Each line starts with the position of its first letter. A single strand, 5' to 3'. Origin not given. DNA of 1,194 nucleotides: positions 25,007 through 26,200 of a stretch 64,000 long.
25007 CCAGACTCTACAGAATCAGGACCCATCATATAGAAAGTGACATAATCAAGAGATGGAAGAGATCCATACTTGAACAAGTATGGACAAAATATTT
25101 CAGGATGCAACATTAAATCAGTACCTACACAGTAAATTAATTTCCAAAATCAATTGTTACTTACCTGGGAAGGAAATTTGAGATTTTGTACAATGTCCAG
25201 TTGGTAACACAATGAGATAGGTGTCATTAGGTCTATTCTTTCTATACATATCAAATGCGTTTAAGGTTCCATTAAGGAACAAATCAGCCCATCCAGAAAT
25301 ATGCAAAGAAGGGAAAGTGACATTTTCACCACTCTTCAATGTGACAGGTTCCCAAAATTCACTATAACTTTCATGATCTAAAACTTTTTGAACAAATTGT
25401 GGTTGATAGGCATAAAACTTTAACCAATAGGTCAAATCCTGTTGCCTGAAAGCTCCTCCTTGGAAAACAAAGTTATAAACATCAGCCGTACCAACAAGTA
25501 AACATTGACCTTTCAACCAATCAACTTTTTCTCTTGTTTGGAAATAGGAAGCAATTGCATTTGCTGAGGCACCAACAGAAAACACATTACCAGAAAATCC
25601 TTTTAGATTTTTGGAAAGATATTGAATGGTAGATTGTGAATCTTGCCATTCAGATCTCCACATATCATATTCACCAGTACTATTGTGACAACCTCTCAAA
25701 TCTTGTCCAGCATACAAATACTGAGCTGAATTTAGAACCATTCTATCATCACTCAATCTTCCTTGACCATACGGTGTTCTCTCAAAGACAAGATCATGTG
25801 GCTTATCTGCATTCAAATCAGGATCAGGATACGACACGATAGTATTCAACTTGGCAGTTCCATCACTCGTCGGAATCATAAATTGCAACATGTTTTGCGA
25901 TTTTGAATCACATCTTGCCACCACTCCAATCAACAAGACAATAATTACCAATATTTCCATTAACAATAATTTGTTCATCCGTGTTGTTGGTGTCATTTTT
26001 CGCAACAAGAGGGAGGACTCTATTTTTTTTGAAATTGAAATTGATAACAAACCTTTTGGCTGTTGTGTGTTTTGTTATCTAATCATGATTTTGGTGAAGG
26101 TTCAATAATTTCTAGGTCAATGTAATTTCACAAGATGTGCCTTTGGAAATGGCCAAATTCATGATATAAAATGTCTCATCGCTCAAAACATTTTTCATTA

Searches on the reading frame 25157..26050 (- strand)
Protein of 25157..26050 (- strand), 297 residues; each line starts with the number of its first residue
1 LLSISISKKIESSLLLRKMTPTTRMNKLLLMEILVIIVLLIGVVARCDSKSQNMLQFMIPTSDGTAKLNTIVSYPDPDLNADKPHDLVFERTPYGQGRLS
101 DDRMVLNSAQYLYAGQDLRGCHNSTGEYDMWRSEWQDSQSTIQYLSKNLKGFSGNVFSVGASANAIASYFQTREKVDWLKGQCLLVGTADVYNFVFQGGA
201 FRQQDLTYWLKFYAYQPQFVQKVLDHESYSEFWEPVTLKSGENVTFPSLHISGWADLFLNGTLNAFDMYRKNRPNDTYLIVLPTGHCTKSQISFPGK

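Call 43: search_protein_families(library=pfam, proteins=[window:25157-26050:-], max_evalue=0.001)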
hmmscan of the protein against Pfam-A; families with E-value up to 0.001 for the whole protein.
window:25157-26050:- (297 aa): 1 family
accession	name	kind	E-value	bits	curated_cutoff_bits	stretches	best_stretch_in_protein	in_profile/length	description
PF02129.25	Peptidase_S15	-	2.8e-27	96.5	23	2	63-211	1-153/262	X-Pro dipeptidyl-peptidase (S15 family)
